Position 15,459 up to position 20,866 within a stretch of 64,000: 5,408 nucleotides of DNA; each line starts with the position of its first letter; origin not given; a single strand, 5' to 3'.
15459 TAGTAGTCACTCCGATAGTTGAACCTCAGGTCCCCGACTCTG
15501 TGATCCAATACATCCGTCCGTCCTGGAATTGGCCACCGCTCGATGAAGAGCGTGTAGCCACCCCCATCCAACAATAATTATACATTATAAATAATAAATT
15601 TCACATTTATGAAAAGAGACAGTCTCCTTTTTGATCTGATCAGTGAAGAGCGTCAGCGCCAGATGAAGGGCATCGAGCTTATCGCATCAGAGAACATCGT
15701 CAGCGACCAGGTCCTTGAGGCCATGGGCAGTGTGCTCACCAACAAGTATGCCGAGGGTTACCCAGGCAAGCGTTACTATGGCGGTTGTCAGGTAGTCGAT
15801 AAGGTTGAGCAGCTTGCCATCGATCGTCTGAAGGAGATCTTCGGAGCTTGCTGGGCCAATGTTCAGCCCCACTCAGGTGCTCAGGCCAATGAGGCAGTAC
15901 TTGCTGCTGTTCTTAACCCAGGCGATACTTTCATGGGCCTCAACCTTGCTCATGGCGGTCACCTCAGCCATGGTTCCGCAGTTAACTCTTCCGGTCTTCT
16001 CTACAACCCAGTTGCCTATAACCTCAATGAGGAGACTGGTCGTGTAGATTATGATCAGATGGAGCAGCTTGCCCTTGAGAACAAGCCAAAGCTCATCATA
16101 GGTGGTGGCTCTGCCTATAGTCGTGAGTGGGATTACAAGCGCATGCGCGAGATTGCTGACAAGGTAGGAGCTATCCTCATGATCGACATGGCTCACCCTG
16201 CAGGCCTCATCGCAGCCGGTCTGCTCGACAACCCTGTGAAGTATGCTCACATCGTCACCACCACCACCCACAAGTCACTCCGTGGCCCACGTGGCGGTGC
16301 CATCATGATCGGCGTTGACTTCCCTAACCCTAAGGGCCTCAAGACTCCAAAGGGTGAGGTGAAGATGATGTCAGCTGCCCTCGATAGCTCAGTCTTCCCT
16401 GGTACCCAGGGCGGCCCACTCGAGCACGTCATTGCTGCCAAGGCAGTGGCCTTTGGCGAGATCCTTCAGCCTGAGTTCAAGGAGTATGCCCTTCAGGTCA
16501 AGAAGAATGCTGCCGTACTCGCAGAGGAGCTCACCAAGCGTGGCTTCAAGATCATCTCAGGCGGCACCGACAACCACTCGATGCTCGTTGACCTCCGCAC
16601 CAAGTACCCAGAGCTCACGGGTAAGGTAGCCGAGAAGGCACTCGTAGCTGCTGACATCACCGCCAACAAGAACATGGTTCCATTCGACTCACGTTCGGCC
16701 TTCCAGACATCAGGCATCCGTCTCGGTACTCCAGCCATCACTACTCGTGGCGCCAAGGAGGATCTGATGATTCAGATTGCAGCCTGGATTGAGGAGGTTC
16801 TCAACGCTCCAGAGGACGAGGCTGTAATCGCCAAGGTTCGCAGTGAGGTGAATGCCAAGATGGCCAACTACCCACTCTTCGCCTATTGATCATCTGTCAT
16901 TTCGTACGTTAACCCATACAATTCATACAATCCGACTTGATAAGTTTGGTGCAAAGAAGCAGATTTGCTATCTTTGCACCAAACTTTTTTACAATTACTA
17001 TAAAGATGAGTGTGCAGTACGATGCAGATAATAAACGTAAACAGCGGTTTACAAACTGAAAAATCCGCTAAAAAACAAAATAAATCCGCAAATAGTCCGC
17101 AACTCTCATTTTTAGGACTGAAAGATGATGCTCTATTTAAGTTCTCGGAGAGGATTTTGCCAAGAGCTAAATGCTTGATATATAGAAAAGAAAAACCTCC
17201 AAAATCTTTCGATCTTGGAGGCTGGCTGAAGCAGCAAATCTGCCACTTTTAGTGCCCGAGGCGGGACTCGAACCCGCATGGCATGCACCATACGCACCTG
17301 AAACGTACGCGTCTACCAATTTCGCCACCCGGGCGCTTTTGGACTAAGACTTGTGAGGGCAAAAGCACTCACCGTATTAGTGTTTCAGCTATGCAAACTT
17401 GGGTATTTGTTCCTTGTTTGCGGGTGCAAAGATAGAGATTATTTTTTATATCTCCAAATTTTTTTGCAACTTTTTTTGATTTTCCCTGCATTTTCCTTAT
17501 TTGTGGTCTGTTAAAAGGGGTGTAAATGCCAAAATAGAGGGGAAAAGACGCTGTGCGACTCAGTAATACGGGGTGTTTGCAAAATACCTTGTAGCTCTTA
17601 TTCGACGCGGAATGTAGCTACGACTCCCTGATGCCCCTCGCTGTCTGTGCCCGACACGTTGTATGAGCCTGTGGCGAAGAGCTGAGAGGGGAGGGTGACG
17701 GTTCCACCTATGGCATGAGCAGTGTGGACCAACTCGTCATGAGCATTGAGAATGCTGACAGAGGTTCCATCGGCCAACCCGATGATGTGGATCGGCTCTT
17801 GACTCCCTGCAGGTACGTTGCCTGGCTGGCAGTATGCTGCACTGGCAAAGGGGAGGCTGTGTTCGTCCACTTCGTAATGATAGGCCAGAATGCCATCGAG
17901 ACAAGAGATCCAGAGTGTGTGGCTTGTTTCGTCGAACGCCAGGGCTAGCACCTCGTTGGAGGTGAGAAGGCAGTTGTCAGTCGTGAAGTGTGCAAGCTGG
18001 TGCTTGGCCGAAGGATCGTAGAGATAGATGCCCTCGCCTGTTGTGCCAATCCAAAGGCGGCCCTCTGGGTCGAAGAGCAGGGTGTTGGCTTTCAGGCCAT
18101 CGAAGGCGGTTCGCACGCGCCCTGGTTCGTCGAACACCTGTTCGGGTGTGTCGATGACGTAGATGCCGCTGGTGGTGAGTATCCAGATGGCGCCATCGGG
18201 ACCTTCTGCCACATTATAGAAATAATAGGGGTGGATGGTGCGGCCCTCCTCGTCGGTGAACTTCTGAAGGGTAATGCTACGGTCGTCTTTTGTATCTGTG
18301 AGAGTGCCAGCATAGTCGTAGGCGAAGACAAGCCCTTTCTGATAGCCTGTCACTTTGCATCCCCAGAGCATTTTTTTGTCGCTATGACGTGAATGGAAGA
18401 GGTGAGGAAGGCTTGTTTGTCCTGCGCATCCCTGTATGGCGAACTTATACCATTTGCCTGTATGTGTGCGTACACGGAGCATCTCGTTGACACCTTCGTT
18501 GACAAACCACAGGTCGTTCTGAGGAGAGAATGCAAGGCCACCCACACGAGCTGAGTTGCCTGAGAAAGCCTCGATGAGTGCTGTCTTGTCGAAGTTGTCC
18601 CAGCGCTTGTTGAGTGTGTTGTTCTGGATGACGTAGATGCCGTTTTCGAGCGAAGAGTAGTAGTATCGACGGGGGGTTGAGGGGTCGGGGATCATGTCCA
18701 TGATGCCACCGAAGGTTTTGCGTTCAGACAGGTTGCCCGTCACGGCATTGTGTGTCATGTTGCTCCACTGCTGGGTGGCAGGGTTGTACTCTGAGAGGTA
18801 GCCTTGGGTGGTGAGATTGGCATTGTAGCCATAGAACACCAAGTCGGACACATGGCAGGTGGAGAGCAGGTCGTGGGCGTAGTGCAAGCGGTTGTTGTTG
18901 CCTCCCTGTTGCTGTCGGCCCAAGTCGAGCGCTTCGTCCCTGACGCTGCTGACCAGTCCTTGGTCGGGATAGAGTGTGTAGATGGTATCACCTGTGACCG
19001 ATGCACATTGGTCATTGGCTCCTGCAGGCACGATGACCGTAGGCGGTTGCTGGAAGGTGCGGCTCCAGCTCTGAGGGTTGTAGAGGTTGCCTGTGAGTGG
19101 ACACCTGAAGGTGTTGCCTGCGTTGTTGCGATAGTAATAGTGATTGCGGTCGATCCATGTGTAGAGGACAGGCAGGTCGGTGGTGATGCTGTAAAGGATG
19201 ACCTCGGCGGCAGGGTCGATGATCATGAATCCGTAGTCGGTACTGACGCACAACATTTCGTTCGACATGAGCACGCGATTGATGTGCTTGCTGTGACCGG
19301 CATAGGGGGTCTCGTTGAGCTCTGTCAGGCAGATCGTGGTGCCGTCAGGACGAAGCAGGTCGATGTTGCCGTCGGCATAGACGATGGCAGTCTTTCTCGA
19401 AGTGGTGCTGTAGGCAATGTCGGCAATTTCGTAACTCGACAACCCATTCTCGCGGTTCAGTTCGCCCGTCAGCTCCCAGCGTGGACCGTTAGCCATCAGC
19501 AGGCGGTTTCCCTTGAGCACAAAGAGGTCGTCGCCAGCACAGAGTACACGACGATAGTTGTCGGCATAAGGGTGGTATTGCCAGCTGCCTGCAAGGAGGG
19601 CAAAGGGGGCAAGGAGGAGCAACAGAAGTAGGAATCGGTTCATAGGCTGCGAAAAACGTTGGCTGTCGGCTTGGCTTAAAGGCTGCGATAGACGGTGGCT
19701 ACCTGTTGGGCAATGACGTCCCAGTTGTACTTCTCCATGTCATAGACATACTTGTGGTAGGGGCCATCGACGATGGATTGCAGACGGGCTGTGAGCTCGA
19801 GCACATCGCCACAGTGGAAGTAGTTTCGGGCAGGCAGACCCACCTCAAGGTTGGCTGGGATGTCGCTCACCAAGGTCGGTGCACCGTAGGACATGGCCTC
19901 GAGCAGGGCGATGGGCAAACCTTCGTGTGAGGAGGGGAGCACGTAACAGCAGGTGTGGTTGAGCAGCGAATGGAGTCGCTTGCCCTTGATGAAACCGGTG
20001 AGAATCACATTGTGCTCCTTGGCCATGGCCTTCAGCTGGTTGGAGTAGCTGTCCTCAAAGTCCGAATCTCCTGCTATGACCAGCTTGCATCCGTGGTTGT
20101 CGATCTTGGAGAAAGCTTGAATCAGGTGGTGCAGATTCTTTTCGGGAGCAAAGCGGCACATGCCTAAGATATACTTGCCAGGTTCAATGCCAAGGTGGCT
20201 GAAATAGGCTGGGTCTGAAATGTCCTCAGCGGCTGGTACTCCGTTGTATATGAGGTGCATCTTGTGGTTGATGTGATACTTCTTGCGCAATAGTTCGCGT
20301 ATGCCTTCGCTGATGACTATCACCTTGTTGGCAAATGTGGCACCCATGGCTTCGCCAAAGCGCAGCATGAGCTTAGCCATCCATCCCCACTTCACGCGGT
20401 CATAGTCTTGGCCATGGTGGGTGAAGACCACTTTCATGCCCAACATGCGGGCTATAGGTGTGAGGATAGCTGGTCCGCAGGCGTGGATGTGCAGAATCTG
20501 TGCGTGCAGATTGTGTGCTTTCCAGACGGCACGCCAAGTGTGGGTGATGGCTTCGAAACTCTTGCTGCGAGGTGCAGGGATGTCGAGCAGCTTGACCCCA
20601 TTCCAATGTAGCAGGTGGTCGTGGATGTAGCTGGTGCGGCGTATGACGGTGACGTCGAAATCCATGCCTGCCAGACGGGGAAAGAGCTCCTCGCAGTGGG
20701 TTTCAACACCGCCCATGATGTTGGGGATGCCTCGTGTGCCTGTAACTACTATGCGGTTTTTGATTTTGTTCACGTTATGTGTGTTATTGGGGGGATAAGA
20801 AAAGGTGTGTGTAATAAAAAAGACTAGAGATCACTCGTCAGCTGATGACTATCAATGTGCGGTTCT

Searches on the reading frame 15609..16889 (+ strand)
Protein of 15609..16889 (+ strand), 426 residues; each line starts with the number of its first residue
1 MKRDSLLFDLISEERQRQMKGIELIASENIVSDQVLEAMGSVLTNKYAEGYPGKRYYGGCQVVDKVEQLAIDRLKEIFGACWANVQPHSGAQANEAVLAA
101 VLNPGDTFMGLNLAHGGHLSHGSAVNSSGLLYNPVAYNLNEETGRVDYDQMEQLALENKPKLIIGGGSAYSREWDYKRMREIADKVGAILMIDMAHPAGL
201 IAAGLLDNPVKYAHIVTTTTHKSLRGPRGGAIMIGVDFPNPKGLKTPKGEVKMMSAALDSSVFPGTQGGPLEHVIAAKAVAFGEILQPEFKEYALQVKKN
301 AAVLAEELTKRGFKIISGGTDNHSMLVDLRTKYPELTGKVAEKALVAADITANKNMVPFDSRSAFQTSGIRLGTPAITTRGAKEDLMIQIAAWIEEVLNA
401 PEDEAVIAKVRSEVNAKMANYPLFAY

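Call 42: search_protein_families(library=pfam, proteins=[window:15609-16889:+], max_evalue=0.00001)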
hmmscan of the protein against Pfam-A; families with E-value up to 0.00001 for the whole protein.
window:15609-16889:+ (426 aa): 2 families
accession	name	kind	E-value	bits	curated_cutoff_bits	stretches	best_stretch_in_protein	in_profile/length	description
PF00464.25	SHMT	-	2.3e-164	547.2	27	1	3-394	4-399/399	Serine hydroxymethyltransferase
PF00155.27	Aminotran_1_2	-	5.4e-09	36.1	19.7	1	83-332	67-313/361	Aminotransferase class I and II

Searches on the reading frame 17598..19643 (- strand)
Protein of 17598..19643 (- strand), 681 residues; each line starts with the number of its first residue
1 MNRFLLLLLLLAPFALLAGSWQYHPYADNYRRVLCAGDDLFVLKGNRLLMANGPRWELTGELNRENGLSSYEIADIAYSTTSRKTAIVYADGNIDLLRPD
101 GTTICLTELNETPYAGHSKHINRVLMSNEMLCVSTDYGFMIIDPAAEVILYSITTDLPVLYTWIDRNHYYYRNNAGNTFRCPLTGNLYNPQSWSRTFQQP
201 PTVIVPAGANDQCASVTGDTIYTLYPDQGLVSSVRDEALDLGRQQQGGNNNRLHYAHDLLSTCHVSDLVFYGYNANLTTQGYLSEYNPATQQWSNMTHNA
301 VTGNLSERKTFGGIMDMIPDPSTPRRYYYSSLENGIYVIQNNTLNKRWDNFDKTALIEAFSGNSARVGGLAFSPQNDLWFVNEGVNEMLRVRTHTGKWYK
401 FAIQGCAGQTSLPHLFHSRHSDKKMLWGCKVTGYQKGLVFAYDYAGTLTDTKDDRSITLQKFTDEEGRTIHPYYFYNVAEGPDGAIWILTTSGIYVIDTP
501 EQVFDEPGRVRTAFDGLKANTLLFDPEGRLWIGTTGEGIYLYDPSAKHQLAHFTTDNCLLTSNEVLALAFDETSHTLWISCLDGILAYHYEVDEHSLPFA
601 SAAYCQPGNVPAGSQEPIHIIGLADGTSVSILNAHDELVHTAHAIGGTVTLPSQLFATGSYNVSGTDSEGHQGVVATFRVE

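Call 42: search_protein_families(library=pfam, proteins=[window:17598-19643:-], max_evalue=0.00001)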
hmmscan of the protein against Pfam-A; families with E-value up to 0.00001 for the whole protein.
window:17598-19643:- (681 aa): 2 families
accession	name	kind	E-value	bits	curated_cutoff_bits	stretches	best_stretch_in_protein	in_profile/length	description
PF21544.3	PorZ_N_b_propeller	-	1.6e-23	84.1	27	1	41-194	2-154/154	TSS9, PorZ, N-terminal beta-propeller domain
PF07494.17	Reg_prop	-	1e-08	34.8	20.4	0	520-536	8-24/24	Two component regulator propeller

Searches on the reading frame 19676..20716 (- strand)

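Call 42: search_protein_families(library=pfam, proteins=[window:19676-20716:-], max_evalue=0.00001)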
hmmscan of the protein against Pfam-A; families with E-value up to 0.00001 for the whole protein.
window:19676-20716:- (346 aa): 4 families
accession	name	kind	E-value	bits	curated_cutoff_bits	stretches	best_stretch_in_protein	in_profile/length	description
PF00534.26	Glycos_transf_1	-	1.9e-27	96.3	26.4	1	178-316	13-156/172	Glycosyl transferases group 1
PF13439.12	Glyco_transf_4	-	6.9e-22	78.7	28.5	1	1-161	1-167/170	Glycosyltransferase Family 4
PF13692.12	Glyco_trans_1_4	-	9.2e-22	78.3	27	1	181-313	2-137/142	Glycosyl transferases group 1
PF13579.12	Glyco_trans_4_4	-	1.4e-14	55.2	29.7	1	2-159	1-158/158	Glycosyl transferase 4-like domain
